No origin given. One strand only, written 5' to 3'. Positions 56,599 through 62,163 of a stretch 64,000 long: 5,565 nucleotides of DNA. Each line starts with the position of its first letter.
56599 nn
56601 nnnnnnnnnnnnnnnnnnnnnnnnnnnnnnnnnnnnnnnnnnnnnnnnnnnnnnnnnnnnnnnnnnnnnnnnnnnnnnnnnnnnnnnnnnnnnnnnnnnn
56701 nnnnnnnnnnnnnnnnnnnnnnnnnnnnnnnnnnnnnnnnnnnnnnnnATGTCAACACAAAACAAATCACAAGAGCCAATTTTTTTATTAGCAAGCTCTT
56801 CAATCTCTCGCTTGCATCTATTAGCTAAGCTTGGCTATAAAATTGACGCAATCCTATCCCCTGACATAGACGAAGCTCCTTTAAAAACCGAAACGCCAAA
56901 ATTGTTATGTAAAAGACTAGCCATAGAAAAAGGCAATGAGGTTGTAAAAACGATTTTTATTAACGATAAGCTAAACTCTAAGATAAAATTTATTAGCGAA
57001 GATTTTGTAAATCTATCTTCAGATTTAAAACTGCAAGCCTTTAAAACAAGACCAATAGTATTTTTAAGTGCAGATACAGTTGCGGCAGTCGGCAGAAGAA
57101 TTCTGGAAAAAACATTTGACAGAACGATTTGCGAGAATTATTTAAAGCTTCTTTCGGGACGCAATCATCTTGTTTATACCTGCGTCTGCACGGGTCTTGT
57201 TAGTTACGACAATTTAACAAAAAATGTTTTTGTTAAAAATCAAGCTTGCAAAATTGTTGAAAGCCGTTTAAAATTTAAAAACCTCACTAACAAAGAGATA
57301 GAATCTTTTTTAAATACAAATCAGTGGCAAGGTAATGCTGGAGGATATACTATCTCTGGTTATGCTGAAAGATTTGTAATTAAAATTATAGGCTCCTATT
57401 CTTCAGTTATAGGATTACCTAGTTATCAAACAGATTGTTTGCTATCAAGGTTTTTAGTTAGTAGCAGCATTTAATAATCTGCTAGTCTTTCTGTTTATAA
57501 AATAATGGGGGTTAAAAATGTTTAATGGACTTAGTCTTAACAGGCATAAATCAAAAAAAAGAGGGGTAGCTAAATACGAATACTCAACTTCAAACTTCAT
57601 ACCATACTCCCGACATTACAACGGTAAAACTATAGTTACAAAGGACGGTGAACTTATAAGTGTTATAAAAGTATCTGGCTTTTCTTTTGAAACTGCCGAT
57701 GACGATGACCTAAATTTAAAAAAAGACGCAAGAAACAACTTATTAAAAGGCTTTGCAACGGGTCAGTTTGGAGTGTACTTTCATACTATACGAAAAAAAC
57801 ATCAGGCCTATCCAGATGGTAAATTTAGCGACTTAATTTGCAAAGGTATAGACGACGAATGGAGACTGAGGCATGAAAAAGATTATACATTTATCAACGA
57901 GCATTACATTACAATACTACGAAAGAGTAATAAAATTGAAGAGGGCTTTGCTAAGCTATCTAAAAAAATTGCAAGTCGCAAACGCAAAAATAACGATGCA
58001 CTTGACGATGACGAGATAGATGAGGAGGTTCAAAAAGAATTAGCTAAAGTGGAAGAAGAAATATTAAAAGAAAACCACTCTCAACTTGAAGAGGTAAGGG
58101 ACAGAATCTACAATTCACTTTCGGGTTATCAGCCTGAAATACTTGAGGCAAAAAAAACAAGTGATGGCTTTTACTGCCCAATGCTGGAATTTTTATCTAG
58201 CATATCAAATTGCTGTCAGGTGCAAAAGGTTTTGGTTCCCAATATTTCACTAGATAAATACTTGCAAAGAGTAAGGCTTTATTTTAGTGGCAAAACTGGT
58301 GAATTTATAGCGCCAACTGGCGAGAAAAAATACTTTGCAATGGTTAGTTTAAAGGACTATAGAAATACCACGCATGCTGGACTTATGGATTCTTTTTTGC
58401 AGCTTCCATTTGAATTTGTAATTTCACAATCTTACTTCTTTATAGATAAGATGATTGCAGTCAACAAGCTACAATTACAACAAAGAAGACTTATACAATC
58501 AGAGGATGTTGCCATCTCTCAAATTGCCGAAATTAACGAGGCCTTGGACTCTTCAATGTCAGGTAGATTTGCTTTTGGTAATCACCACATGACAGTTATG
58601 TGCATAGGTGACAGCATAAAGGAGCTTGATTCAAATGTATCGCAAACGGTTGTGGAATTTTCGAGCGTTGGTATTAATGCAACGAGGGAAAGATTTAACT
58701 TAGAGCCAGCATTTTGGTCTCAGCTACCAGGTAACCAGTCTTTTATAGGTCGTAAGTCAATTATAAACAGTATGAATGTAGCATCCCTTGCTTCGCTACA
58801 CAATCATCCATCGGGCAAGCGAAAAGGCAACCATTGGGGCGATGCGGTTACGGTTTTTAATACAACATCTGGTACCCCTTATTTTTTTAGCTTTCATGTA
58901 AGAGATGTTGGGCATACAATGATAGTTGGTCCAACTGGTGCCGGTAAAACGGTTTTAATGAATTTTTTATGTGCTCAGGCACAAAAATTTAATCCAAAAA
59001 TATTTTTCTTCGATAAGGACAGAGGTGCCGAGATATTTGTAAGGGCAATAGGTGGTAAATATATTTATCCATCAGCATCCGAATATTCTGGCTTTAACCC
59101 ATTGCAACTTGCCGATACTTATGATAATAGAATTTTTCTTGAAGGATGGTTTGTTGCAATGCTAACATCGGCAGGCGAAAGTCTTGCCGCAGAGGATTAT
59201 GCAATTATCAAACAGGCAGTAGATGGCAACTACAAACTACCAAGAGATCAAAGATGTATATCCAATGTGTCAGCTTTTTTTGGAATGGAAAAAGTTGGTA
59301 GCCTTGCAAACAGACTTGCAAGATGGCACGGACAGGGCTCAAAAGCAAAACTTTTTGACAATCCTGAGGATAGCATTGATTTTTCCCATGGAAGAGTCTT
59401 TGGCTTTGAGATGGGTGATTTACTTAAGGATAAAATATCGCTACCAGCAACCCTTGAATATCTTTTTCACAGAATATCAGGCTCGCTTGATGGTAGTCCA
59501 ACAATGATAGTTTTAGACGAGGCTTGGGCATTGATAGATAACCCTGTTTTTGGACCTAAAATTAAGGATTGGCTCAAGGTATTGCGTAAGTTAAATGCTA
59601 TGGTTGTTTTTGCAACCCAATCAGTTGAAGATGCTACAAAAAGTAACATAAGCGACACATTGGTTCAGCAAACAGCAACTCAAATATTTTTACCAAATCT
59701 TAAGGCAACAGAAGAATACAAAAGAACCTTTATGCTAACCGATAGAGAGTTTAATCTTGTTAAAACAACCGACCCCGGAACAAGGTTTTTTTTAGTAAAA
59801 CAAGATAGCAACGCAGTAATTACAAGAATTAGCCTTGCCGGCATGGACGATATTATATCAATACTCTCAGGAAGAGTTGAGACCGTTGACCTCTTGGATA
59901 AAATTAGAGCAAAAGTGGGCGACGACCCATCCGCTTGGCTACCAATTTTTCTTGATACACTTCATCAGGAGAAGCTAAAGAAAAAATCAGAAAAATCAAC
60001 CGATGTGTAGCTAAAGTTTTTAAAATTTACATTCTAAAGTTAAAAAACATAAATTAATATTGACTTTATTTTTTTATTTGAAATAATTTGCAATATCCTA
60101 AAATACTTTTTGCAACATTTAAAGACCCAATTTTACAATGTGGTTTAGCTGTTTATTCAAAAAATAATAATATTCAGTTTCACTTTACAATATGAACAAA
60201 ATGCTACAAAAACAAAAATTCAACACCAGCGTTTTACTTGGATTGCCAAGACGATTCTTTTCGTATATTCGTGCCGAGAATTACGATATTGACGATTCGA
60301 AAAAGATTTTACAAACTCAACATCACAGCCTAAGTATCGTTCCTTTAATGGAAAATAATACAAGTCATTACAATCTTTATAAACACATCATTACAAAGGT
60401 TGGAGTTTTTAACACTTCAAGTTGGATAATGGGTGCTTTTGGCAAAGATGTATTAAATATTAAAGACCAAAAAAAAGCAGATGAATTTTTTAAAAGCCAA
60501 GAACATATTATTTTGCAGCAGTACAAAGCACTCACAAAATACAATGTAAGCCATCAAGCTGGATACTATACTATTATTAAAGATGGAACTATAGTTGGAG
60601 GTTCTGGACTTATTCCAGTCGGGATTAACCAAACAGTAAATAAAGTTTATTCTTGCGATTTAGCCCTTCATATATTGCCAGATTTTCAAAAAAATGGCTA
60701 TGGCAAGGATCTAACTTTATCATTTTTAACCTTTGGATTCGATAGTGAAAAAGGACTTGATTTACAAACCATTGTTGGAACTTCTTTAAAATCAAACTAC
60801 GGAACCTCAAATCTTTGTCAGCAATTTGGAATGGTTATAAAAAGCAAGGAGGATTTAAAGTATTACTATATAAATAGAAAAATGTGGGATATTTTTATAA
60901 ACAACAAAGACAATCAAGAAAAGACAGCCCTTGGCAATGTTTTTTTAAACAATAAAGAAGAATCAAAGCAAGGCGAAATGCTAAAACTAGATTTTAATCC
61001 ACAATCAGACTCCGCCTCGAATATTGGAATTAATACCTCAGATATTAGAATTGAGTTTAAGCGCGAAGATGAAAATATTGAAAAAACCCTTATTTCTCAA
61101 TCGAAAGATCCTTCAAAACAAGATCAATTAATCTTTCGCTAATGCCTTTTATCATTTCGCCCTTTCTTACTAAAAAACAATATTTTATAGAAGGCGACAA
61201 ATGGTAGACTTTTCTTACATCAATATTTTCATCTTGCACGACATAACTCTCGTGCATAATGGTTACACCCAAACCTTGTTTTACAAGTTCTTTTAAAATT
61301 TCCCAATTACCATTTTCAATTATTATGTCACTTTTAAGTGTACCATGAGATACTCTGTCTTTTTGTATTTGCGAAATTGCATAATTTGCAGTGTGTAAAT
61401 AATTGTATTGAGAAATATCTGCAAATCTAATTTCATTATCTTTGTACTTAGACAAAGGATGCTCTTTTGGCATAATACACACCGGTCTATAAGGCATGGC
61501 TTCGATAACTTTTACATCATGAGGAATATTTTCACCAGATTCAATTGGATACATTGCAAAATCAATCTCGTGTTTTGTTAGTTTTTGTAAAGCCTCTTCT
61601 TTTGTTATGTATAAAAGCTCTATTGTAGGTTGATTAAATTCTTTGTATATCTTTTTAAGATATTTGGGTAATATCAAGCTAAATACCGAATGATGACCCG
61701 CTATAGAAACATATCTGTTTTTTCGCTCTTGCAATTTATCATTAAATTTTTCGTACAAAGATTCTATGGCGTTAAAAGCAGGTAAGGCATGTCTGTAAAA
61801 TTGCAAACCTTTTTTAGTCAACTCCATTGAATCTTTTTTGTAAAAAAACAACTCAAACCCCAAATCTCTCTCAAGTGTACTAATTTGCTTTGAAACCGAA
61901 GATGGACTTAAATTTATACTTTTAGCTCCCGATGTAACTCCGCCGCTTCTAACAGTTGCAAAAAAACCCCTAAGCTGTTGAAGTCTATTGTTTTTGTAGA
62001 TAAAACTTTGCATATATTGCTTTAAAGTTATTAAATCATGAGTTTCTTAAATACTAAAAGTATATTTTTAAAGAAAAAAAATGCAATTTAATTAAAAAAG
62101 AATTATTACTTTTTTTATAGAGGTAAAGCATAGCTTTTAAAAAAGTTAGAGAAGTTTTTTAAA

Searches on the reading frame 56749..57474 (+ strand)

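Call 98: search_protein_families(library=pfam, proteins=[window:56749-57474:+], max_evalue=0.0001)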
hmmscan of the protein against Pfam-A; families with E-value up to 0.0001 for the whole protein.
window:56749-57474:+ (241 aa): 1 family
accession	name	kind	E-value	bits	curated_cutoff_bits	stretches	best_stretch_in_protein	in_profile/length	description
PF02545.19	Maf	-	2.3e-36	125.7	27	1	12-234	2-186/187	Maf-like protein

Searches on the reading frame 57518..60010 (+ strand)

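Call 54: search_protein_families(library=pfam, proteins=[window:57518-60010:+], max_evalue=0.00001)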
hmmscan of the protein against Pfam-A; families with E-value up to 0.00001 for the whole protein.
window:57518-60010:+ (830 aa): 3 families
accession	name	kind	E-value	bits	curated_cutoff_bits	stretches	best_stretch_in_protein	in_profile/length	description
PF03135.19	CagE_TrbE_VirB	-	4.3e-47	161.2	21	1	210-412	4-204/204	CagE, TrbE, VirB family, component of type IV transporter system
PF19044.6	P-loop_TraG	-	3.7e-14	52.6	25.8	1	612-747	199-341/413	TraG P-loop domain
PF12846.13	AAA_10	-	5.7e-09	35.9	27.5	0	465-541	22-90/362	AAA-like domain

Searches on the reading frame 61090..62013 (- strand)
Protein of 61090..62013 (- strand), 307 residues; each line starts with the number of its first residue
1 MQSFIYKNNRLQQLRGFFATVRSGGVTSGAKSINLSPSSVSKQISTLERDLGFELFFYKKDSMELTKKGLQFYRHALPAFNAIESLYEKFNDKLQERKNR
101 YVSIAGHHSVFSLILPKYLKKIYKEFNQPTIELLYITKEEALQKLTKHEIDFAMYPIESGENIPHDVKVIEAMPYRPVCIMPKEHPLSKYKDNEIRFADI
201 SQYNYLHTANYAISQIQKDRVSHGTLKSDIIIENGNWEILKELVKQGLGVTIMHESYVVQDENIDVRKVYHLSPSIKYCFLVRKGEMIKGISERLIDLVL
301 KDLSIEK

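Call 98: search_protein_families(library=pfam, proteins=[window:61090-62013:-], max_evalue=0.0001)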
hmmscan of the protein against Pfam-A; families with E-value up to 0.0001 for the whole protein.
window:61090-62013:- (307 aa): 2 families
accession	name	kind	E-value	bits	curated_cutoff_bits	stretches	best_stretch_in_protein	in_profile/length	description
PF03466.25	LysR_substrate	-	1.2e-17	64.4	28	1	101-301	7-206/209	LysR substrate binding domain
PF00126.33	HTH_1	-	2.3e-14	53.5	26.6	1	11-69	1-59/60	Bacterial regulatory helix-turn-helix protein, lysR family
